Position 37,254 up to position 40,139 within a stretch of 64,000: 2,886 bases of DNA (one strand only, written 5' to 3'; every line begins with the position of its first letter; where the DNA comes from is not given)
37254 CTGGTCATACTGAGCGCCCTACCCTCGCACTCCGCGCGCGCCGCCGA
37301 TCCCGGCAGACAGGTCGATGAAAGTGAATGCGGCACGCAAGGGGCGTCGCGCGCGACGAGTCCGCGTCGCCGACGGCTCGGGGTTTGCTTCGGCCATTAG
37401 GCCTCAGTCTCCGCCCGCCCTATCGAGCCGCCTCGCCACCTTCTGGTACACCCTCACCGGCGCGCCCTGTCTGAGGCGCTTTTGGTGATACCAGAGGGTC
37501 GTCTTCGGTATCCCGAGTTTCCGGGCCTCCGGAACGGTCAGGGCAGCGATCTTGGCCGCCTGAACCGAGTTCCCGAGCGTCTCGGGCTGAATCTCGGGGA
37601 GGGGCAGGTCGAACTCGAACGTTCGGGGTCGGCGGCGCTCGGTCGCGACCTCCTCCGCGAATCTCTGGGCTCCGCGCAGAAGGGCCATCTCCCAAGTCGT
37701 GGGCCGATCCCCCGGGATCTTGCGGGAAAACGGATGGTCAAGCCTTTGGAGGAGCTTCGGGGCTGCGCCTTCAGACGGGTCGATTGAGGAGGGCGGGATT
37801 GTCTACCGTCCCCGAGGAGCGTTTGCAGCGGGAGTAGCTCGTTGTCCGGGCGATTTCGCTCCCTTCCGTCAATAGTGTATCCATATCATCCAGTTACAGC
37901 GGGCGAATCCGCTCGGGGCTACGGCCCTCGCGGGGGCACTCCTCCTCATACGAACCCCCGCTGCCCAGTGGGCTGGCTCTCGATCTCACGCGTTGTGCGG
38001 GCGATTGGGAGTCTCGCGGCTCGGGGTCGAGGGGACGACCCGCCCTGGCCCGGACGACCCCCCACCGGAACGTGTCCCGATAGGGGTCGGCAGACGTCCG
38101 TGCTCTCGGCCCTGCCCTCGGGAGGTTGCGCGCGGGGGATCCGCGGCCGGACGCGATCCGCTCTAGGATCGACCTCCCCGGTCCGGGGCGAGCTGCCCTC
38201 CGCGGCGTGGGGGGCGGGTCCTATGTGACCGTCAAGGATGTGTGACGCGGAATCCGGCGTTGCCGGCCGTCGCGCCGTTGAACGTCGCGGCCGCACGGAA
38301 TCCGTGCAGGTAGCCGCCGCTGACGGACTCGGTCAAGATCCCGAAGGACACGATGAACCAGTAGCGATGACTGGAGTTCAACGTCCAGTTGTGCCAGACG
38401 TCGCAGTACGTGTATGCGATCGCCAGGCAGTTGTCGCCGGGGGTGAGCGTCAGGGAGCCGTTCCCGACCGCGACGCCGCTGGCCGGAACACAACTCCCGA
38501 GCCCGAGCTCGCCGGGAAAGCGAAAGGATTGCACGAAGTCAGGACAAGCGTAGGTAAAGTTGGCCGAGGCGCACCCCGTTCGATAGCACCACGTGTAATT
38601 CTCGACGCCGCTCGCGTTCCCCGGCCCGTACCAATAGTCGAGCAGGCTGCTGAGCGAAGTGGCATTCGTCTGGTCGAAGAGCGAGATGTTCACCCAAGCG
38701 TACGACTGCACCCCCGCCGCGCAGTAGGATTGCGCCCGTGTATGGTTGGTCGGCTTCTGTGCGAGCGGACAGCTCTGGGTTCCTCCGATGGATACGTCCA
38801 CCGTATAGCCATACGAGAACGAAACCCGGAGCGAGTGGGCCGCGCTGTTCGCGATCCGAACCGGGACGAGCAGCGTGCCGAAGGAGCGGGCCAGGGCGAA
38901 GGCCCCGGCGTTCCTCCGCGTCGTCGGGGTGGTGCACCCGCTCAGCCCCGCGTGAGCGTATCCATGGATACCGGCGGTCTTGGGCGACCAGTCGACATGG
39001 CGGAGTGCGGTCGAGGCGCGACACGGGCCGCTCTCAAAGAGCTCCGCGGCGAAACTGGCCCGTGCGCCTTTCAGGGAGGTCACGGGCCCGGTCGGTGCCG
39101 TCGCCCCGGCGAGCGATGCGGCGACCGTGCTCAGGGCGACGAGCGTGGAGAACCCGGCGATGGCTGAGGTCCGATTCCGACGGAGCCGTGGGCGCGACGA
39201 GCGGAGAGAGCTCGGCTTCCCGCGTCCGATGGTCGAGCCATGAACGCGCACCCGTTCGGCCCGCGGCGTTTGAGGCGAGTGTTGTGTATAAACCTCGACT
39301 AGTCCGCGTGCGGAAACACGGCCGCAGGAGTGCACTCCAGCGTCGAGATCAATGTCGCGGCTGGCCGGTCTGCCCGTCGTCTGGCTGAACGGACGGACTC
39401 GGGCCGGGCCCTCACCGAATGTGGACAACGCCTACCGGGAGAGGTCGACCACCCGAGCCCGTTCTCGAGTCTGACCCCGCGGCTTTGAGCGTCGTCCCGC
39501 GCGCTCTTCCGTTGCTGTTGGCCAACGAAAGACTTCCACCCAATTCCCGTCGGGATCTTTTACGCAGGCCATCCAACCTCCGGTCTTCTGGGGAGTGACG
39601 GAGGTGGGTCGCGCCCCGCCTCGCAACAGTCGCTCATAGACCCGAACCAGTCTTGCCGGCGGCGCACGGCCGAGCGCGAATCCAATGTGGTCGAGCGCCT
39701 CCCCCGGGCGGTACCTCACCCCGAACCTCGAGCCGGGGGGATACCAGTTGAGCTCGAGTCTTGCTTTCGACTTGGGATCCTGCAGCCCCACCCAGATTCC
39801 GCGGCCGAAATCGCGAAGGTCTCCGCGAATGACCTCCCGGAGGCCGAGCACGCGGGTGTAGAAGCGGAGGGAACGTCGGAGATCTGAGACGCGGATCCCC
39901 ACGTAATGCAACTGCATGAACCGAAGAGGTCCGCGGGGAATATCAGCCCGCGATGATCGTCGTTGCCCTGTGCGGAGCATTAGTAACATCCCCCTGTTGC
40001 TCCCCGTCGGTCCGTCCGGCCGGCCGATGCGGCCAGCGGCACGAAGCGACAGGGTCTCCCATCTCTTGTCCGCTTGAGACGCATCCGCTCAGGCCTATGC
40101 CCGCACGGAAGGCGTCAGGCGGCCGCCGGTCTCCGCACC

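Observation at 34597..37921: Insertion about 3.2 kb long at the 3' end of tRNA-Gln, bounded by a direct repeat of the tRNA 3' end, carrying a 12-blade Kelch surface protein but no integrase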

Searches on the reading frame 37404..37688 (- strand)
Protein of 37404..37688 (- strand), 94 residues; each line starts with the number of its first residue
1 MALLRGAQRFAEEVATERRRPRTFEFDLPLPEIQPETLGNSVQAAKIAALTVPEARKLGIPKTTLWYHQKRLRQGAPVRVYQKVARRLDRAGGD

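Call 7: search_protein_families(library=pfam, proteins=[window:37404-37688:-], max_evalue=0.01)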
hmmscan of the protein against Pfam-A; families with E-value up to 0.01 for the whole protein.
window:37404-37688:- (94 aa): 0 families

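Call 40: search_protein_families(library=pfam, proteins=[window:37404-37688:-], max_evalue=1)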
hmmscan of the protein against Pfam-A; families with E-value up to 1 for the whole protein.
window:37404-37688:- (94 aa): 3 families
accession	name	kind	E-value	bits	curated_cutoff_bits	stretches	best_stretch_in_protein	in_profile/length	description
PF05225.22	HTH_psq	-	0.02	15.1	20.4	1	55-71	23-39/45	helix-turn-helix, Psq domain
PF13412.12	HTH_24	-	0.068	13.2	21.9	1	55-73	24-42/48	Winged helix-turn-helix DNA-binding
PF02954.25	HTH_8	-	0.16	12.2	22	0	55-67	25-37/42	Bacterial regulatory protein, Fis family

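Call 47: find_homologous_proteins(query=window:37404-37688:-, max_evalue=0.001)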
Query window:37404-37688:- (94 aa): 8 proteins with E <= 0.001 among 12 candidates.
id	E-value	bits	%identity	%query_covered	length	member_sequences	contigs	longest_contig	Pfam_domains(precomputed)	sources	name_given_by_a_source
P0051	3.5e-54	198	100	100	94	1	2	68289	-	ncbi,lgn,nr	ncbi:MAG TPA: hypothetical protein VFF67_10660 [Thermoplasmata archaeon]|nr:hypothetical protein [Th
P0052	9.6e-36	139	78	93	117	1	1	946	-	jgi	jgi:hypothetical protein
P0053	1.3e-35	139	78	91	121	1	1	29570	-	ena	-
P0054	5.0e-35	137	77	93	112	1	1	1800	-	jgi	-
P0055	7.5e-35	137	75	93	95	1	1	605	-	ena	-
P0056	9.7e-31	123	72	93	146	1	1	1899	-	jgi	jgi:CRISPR-associated protein Cas1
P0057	2.2e-29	119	72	90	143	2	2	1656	-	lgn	-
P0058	5.5e-27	112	68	86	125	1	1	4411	-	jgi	jgi:hypothetical protein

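Call 49: find_encoding_contigs(protein=P0053, flank=10000, max_places=3)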
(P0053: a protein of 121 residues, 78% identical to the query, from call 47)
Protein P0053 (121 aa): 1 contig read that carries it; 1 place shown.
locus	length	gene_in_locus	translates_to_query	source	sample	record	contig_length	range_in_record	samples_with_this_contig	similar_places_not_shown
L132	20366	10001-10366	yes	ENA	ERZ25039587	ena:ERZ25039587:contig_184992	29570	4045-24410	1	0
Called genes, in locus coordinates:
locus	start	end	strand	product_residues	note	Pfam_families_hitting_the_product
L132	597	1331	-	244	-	-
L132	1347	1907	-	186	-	PF04343:DUF488, PF22751:DUF488-N3a (weak)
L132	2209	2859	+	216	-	-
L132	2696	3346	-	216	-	-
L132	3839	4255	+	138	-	-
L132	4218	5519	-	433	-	-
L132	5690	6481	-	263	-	-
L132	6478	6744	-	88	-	PF01844:HNH, PF14279:HNH_5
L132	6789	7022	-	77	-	-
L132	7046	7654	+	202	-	-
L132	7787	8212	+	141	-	-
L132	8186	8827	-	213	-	-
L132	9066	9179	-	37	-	-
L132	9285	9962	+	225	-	PF01867:Cas_Cas1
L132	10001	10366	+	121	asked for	-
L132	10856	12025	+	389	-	PF02384:N6_Mtase, PF01170:UPF0020 (weak), PF20473:MmeI_Mtase, PF07669:Eco57I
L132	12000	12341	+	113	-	PF07669:Eco57I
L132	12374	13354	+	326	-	PF12950:TaqI_C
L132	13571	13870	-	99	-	-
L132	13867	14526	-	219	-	-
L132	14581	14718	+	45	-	-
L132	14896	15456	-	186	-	PF00709:Adenylsucc_synt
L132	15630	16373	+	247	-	-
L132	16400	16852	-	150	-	PF01949:Endo_dU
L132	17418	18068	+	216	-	PF13620:CarboxypepD_reg, PF13715:CarbopepD_reg_2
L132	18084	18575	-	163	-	PF09969:DUF2203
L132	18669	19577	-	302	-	PF00291:PALP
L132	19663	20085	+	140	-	-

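Call 50: find_encoding_contigs(protein=P0058, flank=5000, max_places=3)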
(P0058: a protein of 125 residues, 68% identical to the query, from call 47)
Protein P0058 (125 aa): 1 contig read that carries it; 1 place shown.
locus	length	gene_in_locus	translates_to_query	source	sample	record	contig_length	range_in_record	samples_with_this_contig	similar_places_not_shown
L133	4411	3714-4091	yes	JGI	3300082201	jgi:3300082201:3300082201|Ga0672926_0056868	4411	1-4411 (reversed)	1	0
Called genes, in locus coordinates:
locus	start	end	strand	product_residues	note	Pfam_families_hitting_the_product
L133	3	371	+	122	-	?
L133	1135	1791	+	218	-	PF13302:Acetyltransf_3, PF13420:Acetyltransf_4, PF00583:Acetyltransf_1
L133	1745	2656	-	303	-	PF12146:Hydrolase_4, PF00561:Abhydrolase_1, PF12697:Abhydrolase_6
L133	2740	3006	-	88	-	PF03729:DUF308 (weak)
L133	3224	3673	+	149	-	-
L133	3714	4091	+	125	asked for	-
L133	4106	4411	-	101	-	?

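Call 92: search_protein_families(library=pfam, proteins=[L132:4218-5519:-, L132:5690-6481:-, L132:2209-2859:+, L132:2696-3346:-, L132:7046-7654:+, L132:8186-8827:-, L132:13867-14526:-, L132:7787-8212:+, L132:3839-4255:+, L132:13571-13870:-], max_evalue=0.1)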
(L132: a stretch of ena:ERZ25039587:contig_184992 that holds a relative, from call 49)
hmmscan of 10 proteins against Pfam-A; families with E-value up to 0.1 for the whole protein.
L132:4218-5519:- (433 aa): 0 families

L132:5690-6481:- (263 aa): 1 family
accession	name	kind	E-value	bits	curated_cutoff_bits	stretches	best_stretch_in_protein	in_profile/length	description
PF15636.11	Tox-GHH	-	0.085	13.2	25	0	3-27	7-31/78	GHH signature containing HNH/Endo VII superfamily nuclease toxin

L132:2209-2859:+ (216 aa): 0 families

L132:2696-3346:- (216 aa): 0 families

L132:7046-7654:+ (202 aa): 0 families

L132:8186-8827:- (213 aa): 0 families

L132:13867-14526:- (219 aa): 0 families

L132:7787-8212:+ (141 aa): 0 families

L132:3839-4255:+ (138 aa): 0 families

L132:13571-13870:- (99 aa): 0 families

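Call 93: search_protein_representatives(protein=P0056)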
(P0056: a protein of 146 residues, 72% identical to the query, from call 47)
Query: 146 residues. Proteins with E-value up to 0.001 (for the whole library): 78; up to 1e-10: 12; up to 1e-30: 5. The best 78 are listed.
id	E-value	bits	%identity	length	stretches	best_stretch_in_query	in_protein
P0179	2.4e-65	235.1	80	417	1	1-142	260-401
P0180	9.6e-41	155.4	68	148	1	12-121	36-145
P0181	1.6e-36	141.8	56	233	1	10-144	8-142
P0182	6.1e-36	139.9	55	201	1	10-141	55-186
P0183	1.4e-32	128.9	69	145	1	1-99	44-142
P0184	2.0e-27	112.2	60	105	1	50-143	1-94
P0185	1.2e-25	106.5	72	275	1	50-128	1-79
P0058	1.5e-25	106.2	70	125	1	67-142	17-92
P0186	6.9e-25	104.1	58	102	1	50-142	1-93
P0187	4.5e-24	101.4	68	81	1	50-129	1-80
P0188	2.4e-13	66.7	56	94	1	77-142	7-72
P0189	3.7e-11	59.6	32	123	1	38-145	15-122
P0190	8.5e-09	51.9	31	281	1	6-141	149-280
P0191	2.0e-08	50.8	37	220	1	16-140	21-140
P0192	3.5e-08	49.9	29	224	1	5-142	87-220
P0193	4.7e-08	49.5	30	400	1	10-139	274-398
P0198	2.4e-07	47.3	30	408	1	5-140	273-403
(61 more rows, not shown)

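Call 94: search_protein_families(library=pfam, proteins=[P0179, P0193, P0198, P0181], max_evalue=0.001)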
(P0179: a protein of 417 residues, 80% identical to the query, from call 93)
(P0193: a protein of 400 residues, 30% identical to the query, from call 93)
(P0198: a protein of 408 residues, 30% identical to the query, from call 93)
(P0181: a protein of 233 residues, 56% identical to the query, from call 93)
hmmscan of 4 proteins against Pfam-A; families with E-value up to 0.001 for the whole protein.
P0179 (417 aa): 1 family
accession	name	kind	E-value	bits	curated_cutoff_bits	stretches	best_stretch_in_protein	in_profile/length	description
PF01867.21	Cas_Cas1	-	7.6e-40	137.3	22.3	1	5-294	2-280/283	CRISPR associated protein Cas1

P0193 (400 aa): 1 family
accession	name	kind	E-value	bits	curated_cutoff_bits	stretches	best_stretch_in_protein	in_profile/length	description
PF01867.21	Cas_Cas1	-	5.2e-45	154.2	22.3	1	55-297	43-278/283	CRISPR associated protein Cas1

P0198 (408 aa): 1 family
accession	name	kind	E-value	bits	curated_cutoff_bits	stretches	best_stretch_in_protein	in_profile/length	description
PF01867.21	Cas_Cas1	-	1.1e-60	205.7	22.3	1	5-303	2-281/283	CRISPR associated protein Cas1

P0181 (233 aa): 0 families

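Call 96: find_encoding_contigs(protein=P0179, flank=10000, max_places=3)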
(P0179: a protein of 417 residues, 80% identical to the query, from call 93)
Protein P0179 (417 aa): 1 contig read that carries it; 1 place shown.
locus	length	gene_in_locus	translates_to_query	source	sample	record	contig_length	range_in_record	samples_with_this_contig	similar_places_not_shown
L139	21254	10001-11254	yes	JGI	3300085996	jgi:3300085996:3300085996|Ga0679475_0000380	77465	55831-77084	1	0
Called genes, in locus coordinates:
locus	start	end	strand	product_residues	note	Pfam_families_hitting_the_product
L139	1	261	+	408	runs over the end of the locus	PF07690:MFS_1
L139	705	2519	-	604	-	PF13289:SIR2_2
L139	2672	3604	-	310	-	PF02481:DNA_processg_A, PF18306:LDcluster4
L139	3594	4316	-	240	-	-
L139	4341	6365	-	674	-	PF03175:DNA_pol_B_2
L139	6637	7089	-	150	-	-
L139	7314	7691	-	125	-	PF23612:zf-C2H2_ZN142 (weak)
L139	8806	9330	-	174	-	-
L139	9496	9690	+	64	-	-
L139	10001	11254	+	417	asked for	PF01867:Cas_Cas1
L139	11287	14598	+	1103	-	PF02384:N6_Mtase, PF20473:MmeI_Mtase (faint), PF07669:Eco57I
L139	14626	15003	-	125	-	-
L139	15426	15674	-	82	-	-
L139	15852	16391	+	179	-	-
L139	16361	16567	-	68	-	-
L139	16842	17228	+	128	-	PF01850:PIN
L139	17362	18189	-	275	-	PF01209:Ubie_methyltran (weak), PF13489:Methyltransf_23, PF01135:PCMT (weak), PF13847:Methyltransf_31, PF08241:Methyltransf_11, PF08242:Methyltransf_12, PF13649:Methyltransf_25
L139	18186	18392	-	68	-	-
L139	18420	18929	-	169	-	-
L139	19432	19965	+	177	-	-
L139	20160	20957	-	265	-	PF01828:Peptidase_A4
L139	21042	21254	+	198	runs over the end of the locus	?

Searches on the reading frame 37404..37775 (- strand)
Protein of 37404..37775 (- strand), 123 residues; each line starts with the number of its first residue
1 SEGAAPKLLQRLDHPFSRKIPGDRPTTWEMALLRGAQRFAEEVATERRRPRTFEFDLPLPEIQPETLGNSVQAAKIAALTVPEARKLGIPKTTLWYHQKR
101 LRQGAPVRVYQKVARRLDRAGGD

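Call 70: search_solved_structures(query=window:37404-37775:-, max_evalue=1, show_alignments=1)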
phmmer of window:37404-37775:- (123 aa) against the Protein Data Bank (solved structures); distinct sequences matched with E-value up to 1: 1.
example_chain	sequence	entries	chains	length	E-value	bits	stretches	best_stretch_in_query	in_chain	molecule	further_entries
6opm_A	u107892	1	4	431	0.38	14.3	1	5-118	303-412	CRISPR-associated endonuclease Cas1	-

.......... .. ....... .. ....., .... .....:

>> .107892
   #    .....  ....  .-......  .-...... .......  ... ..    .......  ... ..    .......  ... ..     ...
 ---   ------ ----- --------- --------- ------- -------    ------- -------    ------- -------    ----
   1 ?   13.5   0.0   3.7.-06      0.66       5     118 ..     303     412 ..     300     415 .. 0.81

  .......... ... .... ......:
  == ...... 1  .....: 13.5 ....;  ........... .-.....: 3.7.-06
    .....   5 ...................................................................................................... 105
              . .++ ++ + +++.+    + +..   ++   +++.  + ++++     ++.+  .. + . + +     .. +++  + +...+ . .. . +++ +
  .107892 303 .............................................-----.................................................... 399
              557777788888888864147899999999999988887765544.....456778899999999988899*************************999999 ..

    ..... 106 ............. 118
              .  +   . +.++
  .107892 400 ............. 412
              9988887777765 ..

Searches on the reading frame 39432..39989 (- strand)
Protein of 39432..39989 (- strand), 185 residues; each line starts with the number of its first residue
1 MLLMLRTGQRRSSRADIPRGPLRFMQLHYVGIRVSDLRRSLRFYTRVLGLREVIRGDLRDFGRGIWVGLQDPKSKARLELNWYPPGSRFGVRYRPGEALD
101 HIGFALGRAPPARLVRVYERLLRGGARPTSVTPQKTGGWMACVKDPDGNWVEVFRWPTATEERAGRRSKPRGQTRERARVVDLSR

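Call 7: search_protein_families(library=pfam, proteins=[window:39432-39989:-], max_evalue=0.01)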
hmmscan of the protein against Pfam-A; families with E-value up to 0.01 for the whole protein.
window:39432-39989:- (185 aa): 2 families
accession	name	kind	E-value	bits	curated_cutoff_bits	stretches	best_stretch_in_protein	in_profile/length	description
PF00903.31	Glyoxalase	-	1.3e-12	48.6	20.6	1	27-153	2-121/121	Glyoxalase/Bleomycin resistance protein/Dioxygenase superfamily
PF18029.7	Glyoxalase_6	-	0.00015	22.9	23.6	1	31-153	3-105/106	Glyoxalase-like domain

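Call 20: find_encoding_contigs(protein=window:39432-39989:-, flank=10000, max_places=10)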
Protein window:39432-39989:- (185 aa): no gene with exactly this product is on record in the collection.

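Call 23: find_encoding_contigs(protein=window:39432-39917:-, flank=10000, max_places=10)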
Protein window:39432-39917:- (161 aa): no gene with exactly this product is on record in the collection.
